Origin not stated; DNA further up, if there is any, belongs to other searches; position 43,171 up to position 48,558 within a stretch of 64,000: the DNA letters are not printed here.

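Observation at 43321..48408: Roughly 1700-aa fusion of a Ser/Thr kinase, NTPase/TPR-like repeats, GAF-like region and a sigma-54 activator with exact GAFTGA motif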

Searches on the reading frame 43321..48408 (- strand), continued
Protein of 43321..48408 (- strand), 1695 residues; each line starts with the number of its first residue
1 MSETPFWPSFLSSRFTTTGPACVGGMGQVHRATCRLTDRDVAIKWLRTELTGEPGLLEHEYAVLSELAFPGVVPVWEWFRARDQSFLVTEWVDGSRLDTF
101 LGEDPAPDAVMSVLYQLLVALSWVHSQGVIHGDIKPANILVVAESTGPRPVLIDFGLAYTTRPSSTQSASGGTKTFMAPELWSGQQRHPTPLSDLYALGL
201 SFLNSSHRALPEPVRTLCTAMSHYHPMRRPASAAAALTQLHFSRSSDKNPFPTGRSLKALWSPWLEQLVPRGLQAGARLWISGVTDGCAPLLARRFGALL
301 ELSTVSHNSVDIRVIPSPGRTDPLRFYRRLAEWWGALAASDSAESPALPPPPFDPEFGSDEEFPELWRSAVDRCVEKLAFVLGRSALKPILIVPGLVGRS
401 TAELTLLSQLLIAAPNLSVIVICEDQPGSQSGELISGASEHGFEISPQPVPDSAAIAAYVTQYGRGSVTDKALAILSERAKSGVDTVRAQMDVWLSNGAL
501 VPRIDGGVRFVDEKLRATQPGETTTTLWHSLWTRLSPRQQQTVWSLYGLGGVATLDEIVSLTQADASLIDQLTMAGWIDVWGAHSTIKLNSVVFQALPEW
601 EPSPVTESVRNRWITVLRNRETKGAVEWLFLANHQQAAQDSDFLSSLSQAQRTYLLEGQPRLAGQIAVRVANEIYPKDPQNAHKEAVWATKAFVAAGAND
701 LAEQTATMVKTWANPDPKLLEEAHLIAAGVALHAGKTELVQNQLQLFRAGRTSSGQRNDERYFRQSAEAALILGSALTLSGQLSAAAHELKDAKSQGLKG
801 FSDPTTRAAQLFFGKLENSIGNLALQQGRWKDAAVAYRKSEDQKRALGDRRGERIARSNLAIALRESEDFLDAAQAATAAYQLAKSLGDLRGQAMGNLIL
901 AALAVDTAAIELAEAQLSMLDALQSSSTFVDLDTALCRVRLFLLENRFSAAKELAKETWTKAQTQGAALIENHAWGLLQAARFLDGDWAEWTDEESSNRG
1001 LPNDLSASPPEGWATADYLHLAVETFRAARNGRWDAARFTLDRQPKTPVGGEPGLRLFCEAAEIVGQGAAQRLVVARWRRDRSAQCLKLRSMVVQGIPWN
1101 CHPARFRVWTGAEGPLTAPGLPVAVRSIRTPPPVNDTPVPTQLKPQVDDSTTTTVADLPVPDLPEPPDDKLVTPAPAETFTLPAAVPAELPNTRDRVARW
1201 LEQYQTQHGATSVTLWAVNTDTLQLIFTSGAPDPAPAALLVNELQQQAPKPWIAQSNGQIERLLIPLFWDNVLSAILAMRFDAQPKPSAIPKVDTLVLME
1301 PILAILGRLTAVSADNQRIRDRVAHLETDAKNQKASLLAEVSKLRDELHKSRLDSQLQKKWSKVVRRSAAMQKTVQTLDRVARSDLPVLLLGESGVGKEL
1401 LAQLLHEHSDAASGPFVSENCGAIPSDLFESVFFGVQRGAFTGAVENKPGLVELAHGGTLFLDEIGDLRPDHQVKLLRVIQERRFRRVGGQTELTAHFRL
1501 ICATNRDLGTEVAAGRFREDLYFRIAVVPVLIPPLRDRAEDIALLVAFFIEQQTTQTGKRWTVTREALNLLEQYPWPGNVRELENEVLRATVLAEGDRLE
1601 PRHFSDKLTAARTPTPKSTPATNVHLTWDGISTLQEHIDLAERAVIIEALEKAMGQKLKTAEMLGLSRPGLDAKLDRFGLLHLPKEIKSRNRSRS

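Call 103: find_encoding_contigs(protein=P0042, flank=6000, max_places=1)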
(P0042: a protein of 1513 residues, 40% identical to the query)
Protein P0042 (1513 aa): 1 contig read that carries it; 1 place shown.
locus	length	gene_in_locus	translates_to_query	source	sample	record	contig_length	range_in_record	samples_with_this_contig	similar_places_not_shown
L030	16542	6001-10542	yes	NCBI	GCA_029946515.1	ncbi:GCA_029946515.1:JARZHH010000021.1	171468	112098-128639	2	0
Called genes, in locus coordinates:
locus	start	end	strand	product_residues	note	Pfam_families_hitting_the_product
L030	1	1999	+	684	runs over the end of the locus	PF08298:AAA_PrkA, PF06798:PrkA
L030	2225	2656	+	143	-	-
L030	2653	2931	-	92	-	-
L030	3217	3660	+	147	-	-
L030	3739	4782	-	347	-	PF00561:Abhydrolase_1, PF12146:Hydrolase_4, PF12697:Abhydrolase_6, PF20408:Abhydrolase_11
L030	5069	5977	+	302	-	-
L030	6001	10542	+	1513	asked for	PF00069:Pkinase, PF07714:PK_Tyr_Ser-Thr, PF25199:nSTAND_NTPase5, PF13424:TPR_12, PF01590:GAF, PF00158:Sigma54_activat, PF14532:Sigma54_activ_2, PF25601:AAA_lid_14, +5 more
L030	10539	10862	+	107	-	-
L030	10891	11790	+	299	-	PF05685:Uma2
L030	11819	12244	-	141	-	PF14302:DUF4377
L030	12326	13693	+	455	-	PF01400:Astacin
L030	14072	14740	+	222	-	-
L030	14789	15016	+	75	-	-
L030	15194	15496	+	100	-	-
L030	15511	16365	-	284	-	PF14337:Abi_alpha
